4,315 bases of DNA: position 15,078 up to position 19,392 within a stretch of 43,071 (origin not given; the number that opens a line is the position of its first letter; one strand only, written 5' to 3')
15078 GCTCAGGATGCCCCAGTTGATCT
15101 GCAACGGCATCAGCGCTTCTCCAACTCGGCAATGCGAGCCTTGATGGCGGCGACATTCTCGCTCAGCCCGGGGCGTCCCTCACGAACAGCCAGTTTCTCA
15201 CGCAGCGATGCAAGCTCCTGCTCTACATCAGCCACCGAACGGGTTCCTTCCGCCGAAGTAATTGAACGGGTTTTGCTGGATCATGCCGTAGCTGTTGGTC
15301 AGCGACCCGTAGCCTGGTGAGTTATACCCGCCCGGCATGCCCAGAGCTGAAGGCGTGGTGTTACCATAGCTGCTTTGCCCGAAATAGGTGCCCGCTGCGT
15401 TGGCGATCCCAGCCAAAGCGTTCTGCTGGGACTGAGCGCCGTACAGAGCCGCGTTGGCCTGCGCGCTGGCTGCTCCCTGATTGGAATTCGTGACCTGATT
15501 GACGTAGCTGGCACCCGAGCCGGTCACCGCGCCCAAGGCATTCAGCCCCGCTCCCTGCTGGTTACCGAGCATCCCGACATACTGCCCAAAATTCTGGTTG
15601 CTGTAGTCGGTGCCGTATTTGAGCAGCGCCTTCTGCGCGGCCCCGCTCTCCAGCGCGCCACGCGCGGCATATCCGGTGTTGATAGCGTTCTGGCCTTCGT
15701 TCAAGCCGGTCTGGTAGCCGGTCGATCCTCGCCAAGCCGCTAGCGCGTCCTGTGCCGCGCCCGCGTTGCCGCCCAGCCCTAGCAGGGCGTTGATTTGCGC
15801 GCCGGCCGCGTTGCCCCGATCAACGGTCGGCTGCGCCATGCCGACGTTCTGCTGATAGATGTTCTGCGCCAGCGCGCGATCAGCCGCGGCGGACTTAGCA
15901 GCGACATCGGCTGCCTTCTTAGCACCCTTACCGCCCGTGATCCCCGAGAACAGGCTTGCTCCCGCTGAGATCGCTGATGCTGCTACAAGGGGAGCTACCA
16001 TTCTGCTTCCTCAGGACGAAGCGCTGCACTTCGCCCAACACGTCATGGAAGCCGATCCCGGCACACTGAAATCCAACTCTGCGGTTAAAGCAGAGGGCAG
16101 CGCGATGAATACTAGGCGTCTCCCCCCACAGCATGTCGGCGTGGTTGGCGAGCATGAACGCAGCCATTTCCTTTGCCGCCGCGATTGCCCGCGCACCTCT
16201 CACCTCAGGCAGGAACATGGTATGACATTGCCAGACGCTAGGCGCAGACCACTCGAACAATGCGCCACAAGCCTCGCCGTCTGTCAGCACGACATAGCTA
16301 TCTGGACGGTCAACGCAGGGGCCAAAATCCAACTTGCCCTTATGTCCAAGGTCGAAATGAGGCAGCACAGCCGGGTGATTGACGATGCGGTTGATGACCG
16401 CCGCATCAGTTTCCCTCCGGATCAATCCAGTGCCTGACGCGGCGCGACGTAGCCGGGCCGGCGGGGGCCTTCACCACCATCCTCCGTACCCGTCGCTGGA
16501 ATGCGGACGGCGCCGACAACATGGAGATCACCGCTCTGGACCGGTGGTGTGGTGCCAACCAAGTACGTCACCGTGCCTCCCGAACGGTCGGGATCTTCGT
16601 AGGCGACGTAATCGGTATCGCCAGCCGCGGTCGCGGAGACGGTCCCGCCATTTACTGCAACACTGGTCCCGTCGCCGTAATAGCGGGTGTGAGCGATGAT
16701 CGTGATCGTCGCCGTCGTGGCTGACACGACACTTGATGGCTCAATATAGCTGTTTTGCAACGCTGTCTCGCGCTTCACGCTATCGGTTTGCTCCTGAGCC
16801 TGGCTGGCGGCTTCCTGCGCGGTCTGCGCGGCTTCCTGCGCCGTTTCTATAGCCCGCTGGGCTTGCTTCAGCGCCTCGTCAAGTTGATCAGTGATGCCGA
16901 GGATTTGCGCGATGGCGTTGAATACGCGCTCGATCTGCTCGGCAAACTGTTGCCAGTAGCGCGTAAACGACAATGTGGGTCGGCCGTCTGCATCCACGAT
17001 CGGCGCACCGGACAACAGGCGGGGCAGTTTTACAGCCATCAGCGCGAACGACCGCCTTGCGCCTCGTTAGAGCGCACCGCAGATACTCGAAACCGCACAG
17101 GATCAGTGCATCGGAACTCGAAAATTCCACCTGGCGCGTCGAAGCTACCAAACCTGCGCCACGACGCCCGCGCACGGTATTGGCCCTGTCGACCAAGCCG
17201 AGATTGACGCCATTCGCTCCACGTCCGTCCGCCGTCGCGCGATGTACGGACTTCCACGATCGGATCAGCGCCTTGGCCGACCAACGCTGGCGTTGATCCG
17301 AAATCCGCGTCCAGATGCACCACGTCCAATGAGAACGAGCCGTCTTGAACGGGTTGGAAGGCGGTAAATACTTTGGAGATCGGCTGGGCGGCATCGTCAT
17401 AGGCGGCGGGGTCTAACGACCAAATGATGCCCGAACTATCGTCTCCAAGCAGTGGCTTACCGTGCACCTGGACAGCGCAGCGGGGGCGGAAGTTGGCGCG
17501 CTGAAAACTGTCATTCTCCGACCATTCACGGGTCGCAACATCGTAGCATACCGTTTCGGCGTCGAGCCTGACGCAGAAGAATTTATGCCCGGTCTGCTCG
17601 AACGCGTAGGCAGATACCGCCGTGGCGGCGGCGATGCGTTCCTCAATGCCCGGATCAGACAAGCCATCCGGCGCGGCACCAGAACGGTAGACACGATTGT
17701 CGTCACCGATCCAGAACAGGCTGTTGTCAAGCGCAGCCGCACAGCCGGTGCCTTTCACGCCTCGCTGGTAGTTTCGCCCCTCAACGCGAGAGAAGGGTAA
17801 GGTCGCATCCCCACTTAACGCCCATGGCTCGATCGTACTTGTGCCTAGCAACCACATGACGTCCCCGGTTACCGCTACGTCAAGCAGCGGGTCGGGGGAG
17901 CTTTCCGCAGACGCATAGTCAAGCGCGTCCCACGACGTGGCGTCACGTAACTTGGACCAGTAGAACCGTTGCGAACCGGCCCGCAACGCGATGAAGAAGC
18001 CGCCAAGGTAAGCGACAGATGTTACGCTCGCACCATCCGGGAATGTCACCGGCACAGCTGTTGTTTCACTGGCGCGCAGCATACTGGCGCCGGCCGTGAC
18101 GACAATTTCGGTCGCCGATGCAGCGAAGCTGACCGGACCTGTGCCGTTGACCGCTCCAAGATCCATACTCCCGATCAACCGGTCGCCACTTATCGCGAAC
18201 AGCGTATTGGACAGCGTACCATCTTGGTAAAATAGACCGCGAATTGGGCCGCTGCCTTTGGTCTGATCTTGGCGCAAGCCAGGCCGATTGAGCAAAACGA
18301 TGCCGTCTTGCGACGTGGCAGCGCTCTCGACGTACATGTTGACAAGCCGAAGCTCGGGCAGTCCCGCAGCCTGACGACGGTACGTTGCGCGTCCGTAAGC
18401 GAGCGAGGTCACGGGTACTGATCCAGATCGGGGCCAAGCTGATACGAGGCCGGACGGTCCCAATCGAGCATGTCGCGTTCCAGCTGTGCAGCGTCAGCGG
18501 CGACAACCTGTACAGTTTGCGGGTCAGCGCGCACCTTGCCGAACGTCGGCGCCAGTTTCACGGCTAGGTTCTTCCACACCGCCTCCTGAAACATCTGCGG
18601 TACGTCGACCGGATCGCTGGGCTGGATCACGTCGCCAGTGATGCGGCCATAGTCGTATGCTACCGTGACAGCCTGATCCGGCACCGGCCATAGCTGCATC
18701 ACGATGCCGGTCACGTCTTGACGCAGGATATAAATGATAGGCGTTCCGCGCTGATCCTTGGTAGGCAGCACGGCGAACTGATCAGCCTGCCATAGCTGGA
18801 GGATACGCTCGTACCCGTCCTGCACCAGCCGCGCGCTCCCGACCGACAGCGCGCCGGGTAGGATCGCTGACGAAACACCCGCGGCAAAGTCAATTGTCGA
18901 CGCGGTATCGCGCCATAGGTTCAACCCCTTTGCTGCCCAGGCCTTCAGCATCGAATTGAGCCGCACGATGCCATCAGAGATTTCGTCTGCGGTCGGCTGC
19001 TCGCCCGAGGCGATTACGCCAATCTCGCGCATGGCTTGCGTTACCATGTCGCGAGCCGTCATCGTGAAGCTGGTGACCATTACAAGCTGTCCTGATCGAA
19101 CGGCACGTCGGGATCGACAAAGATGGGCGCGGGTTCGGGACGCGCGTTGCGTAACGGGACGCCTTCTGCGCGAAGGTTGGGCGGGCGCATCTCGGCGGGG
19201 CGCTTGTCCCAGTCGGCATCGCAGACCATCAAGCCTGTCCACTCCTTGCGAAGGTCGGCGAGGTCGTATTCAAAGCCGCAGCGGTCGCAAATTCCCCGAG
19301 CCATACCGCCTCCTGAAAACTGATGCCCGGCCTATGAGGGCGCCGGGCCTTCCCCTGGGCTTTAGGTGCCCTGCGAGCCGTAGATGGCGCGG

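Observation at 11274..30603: Strand-specific 9-mer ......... placed ahead of each late gene block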

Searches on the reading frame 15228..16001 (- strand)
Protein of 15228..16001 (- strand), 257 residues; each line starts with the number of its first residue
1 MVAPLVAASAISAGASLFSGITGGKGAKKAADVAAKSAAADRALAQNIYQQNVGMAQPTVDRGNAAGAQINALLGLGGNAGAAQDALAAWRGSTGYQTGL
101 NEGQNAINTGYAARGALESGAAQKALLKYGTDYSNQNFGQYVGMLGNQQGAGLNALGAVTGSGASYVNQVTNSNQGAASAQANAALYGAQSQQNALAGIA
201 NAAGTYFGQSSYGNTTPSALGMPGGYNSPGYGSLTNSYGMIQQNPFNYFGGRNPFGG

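Call 10: search_protein_families(library=phrogs, proteins=[window:15228-16001:-])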
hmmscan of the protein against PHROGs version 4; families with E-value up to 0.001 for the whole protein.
window:15228-16001:- (257 aa): 1 family
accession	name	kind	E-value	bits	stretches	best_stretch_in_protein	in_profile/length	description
phrog_598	-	DNA, RNA and nucleotide metabolism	5.6e-20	73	1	5-234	5-225/240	DNA ejection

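Call 29: find_related_loci(query=window:15228-16001:-, collection=viral_contigs, flank=10000)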
Query window:15228-16001:- (257 aa) in viral_contigs; peptide patterns used: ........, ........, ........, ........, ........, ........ (x = any residue, [..] = any of these).
59 stretches matched a pattern; 5 encode a relative of the query (tblastn E <= 1e-3); 5 distinct loci.
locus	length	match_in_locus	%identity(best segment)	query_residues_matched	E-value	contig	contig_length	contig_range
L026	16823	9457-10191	84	1-255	1e-110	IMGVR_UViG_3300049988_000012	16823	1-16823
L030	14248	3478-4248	68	1-256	1e-67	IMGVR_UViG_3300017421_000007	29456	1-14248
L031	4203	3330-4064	67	1-246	2e-65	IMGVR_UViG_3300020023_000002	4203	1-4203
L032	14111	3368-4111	66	1-256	2e-61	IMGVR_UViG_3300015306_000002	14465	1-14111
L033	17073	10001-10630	29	5-210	2e-11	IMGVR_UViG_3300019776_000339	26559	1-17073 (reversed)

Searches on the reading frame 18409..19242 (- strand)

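Call 10: search_protein_families(library=phrogs, proteins=[window:18409-19242:-])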
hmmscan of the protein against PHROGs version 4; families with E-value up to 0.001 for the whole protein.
window:18409-19242:- (277 aa): 3 families
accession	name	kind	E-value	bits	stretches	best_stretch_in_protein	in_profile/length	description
phrog_12985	-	unknown function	1.5e-26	94.7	1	60-253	1-206/238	-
phrog_637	-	connector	9.4e-10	39.5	1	61-109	4-54/156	head-tail adaptor Ad3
phrog_29314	-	unknown function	0.00011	23.2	1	60-104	4-48/137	-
